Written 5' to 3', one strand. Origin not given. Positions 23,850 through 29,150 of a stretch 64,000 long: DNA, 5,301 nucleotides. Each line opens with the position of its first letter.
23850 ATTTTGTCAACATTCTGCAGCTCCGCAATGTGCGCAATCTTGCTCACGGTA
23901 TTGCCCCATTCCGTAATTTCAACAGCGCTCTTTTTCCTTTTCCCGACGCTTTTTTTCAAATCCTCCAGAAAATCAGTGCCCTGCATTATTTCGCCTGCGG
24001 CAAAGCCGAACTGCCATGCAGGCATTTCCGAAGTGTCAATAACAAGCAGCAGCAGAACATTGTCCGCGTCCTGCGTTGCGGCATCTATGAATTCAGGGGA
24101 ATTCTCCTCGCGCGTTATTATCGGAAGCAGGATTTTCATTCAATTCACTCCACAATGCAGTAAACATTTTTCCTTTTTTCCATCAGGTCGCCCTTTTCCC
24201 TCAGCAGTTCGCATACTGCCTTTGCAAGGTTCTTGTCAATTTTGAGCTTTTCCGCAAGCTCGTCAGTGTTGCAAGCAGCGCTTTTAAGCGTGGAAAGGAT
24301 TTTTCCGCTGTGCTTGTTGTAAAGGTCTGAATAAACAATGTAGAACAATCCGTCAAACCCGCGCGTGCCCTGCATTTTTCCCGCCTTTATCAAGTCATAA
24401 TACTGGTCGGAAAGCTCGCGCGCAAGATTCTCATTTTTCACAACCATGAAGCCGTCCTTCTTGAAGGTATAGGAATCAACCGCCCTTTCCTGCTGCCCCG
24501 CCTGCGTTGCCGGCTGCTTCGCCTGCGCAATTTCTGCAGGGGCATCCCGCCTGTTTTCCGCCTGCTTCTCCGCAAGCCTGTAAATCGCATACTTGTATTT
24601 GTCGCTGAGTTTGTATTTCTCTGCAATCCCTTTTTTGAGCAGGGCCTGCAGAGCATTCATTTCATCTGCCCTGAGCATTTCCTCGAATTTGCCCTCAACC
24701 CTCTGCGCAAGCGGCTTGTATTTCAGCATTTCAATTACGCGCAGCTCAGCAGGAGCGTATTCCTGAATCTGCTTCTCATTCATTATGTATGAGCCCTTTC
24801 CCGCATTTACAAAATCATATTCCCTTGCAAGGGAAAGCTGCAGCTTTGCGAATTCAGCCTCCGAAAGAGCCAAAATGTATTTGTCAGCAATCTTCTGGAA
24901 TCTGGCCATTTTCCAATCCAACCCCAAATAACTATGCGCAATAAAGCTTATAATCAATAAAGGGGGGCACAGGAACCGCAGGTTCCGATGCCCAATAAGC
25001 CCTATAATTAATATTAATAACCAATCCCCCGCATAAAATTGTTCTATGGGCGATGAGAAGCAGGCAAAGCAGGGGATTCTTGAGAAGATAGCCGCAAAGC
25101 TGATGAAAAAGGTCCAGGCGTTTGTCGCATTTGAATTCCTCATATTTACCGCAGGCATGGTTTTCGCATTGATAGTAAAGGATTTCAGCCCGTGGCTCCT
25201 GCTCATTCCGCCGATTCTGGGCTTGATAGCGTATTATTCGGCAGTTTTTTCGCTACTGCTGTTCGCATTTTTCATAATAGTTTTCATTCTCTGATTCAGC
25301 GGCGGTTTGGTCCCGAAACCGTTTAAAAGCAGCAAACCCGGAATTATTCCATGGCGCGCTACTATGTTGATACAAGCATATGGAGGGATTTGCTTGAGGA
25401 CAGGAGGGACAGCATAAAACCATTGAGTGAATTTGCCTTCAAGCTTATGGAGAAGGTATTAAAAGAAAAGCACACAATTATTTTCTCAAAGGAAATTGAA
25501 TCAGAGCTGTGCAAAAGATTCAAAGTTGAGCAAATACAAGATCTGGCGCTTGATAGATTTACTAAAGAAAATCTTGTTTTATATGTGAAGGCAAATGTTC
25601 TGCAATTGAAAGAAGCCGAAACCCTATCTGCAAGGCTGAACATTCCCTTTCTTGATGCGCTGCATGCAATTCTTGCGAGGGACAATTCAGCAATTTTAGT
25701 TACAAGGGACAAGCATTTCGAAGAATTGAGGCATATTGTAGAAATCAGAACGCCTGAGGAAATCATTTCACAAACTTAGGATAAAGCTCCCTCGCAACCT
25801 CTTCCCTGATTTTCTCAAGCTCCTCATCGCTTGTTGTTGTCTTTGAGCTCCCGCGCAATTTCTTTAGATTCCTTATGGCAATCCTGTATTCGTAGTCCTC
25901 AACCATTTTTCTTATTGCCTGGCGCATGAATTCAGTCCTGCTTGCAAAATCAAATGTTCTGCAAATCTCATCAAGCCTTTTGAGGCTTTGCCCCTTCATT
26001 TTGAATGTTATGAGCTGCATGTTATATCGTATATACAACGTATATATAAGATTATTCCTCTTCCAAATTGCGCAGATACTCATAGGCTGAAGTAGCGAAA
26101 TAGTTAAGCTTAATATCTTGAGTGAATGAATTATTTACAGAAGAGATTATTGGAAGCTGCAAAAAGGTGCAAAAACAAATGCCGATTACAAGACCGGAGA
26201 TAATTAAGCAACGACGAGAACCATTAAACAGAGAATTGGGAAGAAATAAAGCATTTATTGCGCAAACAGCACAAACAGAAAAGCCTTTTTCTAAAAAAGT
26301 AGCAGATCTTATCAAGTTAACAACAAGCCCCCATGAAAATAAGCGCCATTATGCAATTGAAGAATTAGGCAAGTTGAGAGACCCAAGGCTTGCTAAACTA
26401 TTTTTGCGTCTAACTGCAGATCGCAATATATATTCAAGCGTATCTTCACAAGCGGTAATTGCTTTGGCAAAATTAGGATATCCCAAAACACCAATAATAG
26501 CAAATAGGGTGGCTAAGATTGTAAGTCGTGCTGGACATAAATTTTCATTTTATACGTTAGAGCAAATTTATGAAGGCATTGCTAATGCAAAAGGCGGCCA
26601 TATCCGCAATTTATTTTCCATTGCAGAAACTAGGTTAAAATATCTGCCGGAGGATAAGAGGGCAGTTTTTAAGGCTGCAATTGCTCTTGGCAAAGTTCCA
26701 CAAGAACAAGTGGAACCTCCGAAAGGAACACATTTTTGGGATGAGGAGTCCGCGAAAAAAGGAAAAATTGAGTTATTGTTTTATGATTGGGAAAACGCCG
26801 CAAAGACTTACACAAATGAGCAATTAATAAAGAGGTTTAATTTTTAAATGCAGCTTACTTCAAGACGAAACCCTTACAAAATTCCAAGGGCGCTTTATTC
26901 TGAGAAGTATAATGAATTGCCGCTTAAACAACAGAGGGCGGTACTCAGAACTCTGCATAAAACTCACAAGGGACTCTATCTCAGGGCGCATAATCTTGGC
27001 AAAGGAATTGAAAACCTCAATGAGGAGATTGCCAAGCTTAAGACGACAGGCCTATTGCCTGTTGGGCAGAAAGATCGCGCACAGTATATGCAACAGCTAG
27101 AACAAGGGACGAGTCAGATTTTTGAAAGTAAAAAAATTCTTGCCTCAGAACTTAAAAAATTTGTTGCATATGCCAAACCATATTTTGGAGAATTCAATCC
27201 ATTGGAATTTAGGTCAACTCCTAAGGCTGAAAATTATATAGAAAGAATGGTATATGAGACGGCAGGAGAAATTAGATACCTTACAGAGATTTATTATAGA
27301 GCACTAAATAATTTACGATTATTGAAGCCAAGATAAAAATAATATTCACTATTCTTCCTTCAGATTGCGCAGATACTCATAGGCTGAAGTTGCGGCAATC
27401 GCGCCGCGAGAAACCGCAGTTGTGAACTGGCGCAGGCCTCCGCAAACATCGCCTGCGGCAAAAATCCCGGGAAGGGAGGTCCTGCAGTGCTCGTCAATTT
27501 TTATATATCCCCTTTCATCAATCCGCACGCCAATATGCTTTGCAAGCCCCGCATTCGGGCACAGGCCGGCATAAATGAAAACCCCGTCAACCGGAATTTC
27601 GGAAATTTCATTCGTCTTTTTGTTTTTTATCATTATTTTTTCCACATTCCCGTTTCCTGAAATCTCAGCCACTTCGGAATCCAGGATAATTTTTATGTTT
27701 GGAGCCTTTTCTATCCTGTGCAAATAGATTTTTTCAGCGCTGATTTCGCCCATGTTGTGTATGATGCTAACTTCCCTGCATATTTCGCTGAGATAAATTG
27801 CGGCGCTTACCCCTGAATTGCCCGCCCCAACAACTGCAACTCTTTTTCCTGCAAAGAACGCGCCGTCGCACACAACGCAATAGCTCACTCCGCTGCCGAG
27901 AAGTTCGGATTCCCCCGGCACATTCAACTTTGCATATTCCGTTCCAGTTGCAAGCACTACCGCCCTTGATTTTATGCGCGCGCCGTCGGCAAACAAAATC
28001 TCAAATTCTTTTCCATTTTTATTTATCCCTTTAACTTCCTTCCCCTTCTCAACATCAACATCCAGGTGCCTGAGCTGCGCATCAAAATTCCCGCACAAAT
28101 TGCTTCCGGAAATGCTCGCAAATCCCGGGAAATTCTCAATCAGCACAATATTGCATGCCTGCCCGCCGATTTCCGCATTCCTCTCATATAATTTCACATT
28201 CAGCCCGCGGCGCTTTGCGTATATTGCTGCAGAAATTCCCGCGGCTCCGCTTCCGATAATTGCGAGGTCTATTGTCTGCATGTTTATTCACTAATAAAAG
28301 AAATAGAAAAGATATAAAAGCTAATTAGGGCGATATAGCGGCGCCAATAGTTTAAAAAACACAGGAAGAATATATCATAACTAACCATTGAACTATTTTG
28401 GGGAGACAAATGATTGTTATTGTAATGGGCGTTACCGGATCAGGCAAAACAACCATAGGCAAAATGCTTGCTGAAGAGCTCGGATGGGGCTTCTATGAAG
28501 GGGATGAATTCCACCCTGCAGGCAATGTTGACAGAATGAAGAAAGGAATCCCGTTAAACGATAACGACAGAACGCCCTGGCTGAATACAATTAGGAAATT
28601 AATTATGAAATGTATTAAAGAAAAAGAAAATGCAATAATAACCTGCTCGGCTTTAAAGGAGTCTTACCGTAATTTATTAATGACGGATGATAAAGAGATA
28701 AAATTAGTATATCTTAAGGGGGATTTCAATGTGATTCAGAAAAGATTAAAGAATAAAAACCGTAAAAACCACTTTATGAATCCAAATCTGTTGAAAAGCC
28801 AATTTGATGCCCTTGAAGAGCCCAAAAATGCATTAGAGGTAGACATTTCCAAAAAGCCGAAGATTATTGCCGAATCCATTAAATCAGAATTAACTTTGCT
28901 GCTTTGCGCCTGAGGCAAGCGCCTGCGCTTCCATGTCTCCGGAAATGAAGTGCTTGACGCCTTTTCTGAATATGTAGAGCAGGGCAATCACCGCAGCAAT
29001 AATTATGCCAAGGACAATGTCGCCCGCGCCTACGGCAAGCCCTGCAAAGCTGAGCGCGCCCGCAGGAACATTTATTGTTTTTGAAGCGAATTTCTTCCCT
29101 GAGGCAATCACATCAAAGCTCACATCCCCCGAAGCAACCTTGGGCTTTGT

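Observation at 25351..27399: vapBC-like pair next to a 1.25-kb insertion bracketed by a duplicated trxB 3' end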

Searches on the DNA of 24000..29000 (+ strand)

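Call 78: search_rna_families(source=window, start=24000, end=29000, threshold=evalue, max_evalue=1)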
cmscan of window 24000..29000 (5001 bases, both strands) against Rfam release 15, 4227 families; matches with E-value up to 1: 0.
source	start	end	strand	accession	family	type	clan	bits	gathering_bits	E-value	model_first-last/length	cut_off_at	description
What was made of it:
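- Tried and rejected: Rfam scan of 24000-29000: no RNA family (call 78).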

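Call 80: search_dna_similar(query=window:26098-27349:+, collection=plasmids, mode=distant, max_rows=5)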
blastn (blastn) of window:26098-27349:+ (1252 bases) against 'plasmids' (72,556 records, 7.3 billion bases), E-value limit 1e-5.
No match.

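Call 81: search_dna_similar(query=window:26098-27349:+, collection=phages, mode=distant, max_rows=5)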
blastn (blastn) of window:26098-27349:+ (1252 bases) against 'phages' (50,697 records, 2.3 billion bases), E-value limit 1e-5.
No match.
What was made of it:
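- On CIME-like (att-flanked element lacking recombination and transfer genes): The element DNA is absent from PLSDB and the phage collection (calls 80, 81).
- Tried and rejected: The element DNA in PLSDB and the phage collection (calls 80, 81).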

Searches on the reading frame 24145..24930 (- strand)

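Call 7: search_protein_families(library=pfam, proteins=[window:24145-24930:-], max_evalue=0.01)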
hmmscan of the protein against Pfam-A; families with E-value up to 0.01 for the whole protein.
window:24145-24930:- (261 aa): 1 family
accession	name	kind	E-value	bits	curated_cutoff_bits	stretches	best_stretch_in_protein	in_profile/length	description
PF01978.25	TrmB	-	0.0032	17.7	25.6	0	215-258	18-63/68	Sugar-specific transcriptional regulator TrmB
